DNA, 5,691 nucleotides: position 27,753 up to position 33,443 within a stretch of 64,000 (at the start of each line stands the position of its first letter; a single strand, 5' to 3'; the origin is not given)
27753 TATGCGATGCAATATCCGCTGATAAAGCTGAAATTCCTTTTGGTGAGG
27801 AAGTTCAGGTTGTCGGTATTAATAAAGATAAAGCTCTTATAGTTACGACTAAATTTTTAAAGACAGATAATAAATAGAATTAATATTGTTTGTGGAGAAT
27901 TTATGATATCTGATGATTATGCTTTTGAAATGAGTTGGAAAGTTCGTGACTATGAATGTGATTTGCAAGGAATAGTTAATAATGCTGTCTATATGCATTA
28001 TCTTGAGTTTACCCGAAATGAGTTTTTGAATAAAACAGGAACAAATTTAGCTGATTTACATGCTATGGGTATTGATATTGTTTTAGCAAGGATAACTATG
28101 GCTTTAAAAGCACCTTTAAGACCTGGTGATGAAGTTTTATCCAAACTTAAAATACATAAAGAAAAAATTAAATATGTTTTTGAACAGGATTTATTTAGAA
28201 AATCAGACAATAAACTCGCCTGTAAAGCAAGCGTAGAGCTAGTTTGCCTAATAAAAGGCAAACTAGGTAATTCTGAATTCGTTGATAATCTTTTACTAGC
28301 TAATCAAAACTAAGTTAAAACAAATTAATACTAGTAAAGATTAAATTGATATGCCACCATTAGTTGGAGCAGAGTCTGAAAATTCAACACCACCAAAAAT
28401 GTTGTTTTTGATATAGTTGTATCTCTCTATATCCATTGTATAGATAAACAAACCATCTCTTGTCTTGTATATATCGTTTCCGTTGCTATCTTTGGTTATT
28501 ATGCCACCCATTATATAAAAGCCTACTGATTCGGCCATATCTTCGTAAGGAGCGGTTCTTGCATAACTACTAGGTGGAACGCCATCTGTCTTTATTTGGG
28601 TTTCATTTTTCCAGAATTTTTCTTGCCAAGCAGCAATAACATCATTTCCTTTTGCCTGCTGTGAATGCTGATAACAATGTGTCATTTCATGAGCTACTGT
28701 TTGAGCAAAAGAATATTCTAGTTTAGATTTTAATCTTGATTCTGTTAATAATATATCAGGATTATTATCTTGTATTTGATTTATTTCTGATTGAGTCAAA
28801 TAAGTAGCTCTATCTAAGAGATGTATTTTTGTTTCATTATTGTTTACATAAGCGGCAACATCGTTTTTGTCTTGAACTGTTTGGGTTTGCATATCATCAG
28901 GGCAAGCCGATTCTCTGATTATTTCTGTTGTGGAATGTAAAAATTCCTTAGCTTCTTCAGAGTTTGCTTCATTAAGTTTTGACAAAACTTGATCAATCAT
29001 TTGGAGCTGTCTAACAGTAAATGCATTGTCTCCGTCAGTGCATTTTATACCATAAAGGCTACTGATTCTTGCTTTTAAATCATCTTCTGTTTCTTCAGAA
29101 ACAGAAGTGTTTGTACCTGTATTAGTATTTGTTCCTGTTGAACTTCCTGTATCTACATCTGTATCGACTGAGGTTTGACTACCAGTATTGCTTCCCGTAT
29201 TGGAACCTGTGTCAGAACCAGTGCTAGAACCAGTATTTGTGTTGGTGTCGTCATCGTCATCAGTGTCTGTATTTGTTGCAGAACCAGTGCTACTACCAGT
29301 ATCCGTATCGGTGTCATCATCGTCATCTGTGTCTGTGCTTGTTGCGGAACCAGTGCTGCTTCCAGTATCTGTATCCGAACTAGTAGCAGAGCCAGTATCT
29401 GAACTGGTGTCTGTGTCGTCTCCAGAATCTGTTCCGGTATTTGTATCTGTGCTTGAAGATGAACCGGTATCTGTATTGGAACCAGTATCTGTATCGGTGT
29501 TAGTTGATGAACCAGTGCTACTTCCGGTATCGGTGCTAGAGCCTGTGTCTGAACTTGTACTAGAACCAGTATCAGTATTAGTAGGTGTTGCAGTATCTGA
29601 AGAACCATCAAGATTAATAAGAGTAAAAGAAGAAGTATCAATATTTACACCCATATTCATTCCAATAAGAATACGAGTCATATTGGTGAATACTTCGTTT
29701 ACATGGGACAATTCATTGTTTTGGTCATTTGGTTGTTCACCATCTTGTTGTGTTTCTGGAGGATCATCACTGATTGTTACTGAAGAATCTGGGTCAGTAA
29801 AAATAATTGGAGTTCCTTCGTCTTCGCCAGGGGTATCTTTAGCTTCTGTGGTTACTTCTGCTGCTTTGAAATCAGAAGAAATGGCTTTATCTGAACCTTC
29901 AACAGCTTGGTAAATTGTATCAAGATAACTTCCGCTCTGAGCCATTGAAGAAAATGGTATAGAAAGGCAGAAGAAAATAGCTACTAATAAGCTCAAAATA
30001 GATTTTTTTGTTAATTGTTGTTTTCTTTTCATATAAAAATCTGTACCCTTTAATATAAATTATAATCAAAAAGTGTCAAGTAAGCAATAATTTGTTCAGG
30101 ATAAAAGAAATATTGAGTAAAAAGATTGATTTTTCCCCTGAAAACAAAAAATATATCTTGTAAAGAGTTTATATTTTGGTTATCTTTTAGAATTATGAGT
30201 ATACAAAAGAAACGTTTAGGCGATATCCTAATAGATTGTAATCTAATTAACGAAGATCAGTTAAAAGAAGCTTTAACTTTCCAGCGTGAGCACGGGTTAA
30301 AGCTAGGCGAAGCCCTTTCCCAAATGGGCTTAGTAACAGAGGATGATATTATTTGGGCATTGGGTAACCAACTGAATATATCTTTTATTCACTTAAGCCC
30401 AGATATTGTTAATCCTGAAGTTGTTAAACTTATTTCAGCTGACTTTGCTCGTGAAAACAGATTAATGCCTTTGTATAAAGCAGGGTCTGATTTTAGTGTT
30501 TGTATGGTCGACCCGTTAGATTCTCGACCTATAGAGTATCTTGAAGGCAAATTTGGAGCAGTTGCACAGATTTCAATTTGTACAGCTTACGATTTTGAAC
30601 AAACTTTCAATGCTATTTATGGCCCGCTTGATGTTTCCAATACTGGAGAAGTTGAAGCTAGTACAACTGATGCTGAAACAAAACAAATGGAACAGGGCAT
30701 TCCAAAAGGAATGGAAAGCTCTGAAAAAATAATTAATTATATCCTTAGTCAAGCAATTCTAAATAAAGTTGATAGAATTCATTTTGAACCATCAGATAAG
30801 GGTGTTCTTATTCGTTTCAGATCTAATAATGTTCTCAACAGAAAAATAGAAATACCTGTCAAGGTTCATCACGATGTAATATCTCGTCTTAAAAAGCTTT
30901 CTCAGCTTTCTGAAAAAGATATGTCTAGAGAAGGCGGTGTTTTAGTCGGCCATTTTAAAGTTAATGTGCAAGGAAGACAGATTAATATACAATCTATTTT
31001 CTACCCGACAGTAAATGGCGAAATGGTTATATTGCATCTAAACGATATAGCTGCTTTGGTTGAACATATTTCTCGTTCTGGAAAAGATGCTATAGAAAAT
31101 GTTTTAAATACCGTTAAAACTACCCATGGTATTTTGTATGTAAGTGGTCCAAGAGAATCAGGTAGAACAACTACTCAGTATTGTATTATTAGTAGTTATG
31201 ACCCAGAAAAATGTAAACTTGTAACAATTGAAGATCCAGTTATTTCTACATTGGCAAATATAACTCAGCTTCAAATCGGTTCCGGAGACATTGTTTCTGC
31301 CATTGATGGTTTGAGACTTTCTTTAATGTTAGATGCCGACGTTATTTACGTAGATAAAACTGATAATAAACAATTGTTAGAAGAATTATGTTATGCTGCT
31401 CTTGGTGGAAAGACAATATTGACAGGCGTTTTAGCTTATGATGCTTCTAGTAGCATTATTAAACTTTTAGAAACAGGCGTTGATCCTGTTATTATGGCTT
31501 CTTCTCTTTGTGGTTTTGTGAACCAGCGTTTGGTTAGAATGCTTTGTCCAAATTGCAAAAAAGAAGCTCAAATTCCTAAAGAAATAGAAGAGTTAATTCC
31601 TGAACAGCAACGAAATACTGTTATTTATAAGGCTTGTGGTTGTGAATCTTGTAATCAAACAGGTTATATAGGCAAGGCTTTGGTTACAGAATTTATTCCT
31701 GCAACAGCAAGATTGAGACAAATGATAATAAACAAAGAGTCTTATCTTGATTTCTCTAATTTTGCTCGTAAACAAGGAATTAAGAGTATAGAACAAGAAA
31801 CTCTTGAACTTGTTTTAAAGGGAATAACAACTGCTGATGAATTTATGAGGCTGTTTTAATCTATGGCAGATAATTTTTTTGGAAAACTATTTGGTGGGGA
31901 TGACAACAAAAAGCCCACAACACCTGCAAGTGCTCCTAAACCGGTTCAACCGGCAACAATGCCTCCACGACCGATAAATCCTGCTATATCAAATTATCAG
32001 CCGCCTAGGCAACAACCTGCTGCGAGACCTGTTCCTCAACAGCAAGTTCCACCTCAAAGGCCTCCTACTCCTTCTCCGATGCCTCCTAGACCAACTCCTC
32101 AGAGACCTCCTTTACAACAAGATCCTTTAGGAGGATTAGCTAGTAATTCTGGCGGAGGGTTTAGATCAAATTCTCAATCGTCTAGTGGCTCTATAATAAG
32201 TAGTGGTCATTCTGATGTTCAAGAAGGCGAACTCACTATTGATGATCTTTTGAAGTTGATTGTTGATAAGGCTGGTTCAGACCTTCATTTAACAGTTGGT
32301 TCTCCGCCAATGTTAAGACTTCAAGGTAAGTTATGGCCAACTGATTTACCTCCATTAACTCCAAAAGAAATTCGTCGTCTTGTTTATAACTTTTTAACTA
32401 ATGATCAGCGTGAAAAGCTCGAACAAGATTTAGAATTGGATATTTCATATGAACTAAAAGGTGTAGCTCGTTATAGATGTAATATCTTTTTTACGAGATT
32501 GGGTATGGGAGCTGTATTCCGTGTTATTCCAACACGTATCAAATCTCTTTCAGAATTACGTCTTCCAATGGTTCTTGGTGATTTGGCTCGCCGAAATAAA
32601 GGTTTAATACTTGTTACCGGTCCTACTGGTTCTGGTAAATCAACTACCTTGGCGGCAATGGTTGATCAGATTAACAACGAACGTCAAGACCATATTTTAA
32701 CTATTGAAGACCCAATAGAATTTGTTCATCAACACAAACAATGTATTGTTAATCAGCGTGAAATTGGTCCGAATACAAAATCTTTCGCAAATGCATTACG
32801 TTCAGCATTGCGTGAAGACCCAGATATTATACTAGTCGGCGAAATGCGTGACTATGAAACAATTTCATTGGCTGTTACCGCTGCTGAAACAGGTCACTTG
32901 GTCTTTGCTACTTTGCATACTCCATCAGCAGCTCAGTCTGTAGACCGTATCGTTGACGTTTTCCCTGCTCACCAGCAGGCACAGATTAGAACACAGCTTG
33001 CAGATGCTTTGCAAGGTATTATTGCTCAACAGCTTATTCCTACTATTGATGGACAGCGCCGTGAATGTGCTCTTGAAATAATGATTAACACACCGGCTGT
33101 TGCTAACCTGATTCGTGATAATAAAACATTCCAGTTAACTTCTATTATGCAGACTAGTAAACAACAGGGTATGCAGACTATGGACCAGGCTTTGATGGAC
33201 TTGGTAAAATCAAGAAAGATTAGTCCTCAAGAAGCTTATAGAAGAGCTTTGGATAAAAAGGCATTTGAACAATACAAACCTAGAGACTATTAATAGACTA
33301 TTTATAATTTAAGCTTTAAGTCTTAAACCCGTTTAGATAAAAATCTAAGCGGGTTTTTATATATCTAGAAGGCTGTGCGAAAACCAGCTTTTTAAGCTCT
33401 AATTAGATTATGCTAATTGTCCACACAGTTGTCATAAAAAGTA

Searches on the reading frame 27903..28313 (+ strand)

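Call 37: search_protein_families(library=pfam, proteins=[window:27903-28313:+], max_evalue=0.001)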
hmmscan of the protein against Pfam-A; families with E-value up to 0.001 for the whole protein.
window:27903-28313:+ (136 aa): 2 families
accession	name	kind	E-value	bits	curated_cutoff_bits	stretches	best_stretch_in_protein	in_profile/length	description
PF13279.12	4HBT_2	-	1.6e-11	45.2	25.5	1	14-117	1-105/122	Thioesterase-like superfamily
PF03061.28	4HBT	-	1.9e-07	31.7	20.6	1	22-104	1-77/79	Thioesterase superfamily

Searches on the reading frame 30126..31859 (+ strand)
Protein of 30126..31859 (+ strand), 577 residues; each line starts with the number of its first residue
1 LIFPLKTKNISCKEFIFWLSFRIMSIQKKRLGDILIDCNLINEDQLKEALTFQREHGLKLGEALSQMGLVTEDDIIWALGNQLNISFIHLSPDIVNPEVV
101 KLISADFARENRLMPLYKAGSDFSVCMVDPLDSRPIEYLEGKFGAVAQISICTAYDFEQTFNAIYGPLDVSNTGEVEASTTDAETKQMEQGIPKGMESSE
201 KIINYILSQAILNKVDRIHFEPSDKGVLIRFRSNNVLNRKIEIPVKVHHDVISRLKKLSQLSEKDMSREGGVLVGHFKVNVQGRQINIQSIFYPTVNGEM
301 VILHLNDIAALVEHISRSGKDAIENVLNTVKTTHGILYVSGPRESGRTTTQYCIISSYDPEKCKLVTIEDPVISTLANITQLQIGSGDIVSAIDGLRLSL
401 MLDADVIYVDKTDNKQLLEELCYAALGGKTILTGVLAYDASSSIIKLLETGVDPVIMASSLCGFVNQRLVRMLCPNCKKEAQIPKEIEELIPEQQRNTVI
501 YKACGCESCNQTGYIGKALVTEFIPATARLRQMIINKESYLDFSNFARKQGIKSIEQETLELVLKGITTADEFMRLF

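Call 37: search_protein_families(library=pfam, proteins=[window:30126-31859:+], max_evalue=0.001)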
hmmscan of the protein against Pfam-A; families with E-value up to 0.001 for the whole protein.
window:30126-31859:+ (577 aa): 2 families
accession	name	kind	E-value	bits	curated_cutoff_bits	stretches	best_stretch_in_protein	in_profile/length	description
PF00437.27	T2SSE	-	6e-57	193.4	24.9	1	197-575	6-370/370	Type II/IV secretion system protein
PF05157.20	MshEN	-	8.9e-11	42.1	23.1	1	84-167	2-86/90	MshEN domain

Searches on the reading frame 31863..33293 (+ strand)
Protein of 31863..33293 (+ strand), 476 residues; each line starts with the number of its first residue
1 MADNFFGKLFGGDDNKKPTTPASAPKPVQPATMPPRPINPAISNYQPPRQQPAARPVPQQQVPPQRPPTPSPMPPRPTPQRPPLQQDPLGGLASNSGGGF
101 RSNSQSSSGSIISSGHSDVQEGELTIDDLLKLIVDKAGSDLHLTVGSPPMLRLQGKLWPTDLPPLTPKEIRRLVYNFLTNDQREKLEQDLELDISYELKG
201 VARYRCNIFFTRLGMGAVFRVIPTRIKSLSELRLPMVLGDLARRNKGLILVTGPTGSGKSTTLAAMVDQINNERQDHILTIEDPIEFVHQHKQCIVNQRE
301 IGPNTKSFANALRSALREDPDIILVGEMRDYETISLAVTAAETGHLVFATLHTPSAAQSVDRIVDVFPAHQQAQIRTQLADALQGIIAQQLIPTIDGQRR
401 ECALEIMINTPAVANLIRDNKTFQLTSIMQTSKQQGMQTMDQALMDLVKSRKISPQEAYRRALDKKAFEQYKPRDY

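Call 37: search_protein_families(library=pfam, proteins=[window:31863-33293:+], max_evalue=0.001)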
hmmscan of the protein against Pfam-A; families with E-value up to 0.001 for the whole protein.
window:31863-33293:+ (476 aa): 7 families
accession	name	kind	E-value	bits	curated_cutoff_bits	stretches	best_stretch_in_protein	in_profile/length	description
PF00437.27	T2SSE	-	1.3e-48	166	24.9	1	202-415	92-288/370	Type II/IV secretion system protein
PF13401.12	AAA_22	-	3e-06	28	27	1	244-290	3-33/130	AAA domain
PF04851.21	ResIII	-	4.8e-05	23.8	22.5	1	244-355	21-111/164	Type III restriction enzyme, res subunit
PF13191.12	AAA_16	-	8.9e-05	23.5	32.6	1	238-362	16-104/167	AAA ATPase domain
PF25199.1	nSTAND_NTPase5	-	9.7e-05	22.7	34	1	241-291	36-86/145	Novel STAND NTPase 5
PF13476.12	AAA_23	-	0.0003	21.9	27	0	245-266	18-39/201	AAA domain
PF13555.12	AAA_29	-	0.00044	20.4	27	1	245-266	21-42/61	P-loop containing region of AAA domain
